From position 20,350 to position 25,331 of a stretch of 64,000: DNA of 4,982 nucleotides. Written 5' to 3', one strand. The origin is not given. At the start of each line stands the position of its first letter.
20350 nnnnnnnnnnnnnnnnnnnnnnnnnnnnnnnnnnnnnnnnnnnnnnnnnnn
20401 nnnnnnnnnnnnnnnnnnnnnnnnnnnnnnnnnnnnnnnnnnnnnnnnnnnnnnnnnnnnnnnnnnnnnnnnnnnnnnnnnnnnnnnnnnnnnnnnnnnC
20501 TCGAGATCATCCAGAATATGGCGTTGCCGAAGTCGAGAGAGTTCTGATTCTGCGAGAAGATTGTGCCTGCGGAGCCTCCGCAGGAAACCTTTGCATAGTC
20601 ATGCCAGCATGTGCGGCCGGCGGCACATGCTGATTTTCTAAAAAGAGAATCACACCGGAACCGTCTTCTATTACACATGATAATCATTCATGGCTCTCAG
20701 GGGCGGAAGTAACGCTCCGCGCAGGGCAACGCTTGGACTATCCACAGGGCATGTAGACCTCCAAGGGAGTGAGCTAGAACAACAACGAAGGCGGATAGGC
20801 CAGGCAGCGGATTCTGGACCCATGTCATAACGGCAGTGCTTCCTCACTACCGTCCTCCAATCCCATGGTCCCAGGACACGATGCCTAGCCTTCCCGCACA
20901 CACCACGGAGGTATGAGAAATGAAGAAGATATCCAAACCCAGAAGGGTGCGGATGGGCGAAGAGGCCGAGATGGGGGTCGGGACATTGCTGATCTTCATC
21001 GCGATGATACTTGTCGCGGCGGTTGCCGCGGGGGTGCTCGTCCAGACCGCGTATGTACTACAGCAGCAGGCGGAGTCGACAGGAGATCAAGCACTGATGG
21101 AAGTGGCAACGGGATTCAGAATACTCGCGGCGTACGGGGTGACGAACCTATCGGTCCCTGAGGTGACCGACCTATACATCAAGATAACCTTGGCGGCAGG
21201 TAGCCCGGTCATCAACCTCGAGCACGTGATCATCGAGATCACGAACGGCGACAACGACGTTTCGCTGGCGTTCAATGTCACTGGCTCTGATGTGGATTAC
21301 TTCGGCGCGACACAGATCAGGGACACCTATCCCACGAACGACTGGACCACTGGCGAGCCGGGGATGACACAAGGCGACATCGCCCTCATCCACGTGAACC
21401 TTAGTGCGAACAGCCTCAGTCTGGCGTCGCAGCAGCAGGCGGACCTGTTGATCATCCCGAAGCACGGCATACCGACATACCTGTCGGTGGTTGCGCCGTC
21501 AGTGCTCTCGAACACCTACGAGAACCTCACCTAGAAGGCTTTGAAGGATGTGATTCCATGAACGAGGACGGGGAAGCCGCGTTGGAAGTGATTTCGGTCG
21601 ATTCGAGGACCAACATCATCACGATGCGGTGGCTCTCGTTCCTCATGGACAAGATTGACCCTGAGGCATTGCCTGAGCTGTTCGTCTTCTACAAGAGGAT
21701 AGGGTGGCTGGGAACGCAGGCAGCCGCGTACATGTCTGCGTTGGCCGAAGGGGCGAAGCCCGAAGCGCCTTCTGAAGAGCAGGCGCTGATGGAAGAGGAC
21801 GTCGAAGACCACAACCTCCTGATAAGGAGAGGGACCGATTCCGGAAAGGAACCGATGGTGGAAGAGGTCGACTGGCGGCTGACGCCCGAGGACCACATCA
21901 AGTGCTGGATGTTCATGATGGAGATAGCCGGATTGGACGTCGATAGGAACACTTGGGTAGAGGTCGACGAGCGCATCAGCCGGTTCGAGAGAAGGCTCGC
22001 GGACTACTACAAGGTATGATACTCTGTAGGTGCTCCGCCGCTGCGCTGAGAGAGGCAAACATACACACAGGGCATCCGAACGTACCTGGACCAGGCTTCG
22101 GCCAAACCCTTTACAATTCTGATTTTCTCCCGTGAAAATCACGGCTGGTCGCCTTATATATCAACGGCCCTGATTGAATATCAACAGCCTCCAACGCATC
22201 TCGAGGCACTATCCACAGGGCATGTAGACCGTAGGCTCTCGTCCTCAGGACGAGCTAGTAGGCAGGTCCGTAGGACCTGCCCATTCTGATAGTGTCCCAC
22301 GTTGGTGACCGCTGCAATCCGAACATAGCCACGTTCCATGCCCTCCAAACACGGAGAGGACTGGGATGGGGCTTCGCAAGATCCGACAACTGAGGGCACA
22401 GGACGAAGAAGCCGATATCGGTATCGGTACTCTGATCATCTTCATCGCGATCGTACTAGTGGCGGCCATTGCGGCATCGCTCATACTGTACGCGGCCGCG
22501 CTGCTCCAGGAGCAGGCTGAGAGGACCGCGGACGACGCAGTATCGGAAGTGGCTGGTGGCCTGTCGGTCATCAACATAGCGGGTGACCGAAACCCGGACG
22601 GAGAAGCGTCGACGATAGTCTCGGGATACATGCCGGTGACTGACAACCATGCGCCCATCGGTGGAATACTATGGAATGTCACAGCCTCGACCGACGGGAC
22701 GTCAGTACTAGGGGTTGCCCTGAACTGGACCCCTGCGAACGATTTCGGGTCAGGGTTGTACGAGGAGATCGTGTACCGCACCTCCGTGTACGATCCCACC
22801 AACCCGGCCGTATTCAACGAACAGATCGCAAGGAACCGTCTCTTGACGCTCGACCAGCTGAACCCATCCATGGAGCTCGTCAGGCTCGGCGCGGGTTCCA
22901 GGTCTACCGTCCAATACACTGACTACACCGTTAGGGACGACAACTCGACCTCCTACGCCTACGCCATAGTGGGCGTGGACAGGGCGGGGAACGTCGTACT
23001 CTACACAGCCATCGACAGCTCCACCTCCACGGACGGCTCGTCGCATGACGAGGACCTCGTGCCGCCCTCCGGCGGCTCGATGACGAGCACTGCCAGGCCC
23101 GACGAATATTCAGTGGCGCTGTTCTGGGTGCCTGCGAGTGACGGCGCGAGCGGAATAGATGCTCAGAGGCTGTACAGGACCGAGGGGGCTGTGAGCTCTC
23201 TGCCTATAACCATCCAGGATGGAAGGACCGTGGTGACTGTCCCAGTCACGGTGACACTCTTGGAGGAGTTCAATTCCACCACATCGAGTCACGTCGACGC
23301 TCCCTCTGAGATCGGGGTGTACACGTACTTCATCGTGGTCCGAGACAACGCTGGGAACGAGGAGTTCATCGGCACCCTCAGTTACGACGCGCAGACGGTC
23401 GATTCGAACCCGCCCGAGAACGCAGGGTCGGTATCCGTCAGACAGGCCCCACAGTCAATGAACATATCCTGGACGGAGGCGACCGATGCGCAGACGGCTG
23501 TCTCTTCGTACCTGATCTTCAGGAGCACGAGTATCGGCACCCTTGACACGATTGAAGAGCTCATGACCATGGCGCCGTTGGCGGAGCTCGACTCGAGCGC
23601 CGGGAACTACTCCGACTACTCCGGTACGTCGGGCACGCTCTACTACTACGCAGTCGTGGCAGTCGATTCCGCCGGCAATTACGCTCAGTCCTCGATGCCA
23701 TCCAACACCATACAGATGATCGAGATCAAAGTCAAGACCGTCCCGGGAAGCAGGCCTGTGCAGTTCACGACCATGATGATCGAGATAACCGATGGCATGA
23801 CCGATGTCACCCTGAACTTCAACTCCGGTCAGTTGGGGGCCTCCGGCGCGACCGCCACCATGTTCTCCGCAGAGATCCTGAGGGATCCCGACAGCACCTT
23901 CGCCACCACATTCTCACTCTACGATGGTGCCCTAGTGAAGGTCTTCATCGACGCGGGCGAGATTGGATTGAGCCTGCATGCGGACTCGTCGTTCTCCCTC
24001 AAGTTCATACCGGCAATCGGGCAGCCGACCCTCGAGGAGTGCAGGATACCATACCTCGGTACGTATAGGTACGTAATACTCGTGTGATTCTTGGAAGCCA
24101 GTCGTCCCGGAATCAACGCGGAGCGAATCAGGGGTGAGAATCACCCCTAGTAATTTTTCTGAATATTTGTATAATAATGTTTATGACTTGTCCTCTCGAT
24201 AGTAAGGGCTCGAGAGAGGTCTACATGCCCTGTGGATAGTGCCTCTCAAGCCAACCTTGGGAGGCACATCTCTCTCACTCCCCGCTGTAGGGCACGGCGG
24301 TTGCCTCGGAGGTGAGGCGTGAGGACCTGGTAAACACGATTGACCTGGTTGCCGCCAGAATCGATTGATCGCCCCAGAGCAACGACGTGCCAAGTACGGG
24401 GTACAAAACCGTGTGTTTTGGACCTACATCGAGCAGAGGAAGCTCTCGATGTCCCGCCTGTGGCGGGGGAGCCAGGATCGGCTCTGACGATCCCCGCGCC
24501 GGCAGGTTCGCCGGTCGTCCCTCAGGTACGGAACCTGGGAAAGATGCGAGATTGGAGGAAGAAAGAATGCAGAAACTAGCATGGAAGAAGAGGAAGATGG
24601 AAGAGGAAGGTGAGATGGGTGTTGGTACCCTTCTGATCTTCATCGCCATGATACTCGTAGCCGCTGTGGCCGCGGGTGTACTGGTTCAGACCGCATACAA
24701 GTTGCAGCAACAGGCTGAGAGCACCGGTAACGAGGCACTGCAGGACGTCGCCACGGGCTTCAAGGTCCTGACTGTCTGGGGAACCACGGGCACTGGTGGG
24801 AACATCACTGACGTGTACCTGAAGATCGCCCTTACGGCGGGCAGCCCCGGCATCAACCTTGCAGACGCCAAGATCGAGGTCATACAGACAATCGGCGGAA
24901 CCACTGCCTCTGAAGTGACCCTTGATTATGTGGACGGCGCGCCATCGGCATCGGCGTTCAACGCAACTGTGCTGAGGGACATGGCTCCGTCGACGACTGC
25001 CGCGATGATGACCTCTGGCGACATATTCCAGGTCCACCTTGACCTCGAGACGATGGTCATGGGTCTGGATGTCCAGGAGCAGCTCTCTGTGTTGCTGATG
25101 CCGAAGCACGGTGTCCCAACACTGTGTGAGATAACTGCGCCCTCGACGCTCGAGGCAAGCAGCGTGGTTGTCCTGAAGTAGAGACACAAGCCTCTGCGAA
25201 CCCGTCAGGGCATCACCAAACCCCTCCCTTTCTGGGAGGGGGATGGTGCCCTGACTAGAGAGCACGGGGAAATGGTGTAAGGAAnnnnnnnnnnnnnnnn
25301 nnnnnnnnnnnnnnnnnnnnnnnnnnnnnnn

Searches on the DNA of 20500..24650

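Call 36: search_rna_families(source=window, start=20500, end=24650, threshold=evalue, max_evalue=1)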
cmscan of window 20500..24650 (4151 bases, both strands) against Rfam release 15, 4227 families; matches with E-value up to 1: 1.
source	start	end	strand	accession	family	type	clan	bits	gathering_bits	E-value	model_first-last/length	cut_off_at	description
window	23884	23947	-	RF00381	Antizyme_FSE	Cis-reg; frameshift_element;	-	23.2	40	0.1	1-59/59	no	Antizyme RNA frameshifting stimulation element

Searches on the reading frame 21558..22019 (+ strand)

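Call 10: search_protein_families(library=pfam, proteins=[window:21558-22019:+], max_evalue=0.01)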
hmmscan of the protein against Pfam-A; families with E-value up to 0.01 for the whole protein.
window:21558-22019:+ (153 aa): 1 family
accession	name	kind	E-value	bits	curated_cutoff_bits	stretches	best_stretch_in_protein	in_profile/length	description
PF04659.18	Arch_fla_DE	-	1.6e-15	57.2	21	1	6-86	3-85/96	Archaeal flagella protein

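Call 37: search_protein_families(library=ncbifam, proteins=[window:21558-22019:+], max_evalue=0.1)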
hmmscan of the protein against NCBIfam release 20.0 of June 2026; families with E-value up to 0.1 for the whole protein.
window:21558-22019:+ (153 aa): 0 families

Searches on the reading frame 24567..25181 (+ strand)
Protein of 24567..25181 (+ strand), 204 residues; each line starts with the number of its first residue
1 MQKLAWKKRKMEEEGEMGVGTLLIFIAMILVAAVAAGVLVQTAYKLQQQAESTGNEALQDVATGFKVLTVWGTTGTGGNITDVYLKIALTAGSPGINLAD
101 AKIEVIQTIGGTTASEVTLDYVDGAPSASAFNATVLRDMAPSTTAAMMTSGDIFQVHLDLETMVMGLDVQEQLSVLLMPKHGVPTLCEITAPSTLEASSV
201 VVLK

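Call 10: search_protein_families(library=pfam, proteins=[window:24567-25181:+], max_evalue=0.01)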
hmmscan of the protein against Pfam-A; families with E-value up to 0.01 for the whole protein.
window:24567-25181:+ (204 aa): 1 family
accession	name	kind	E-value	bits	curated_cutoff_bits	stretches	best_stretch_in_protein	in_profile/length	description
PF01917.21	Arch_flagellin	-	1.4e-27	97.4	29.5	1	15-186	1-159/162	Archaebacterial flagellin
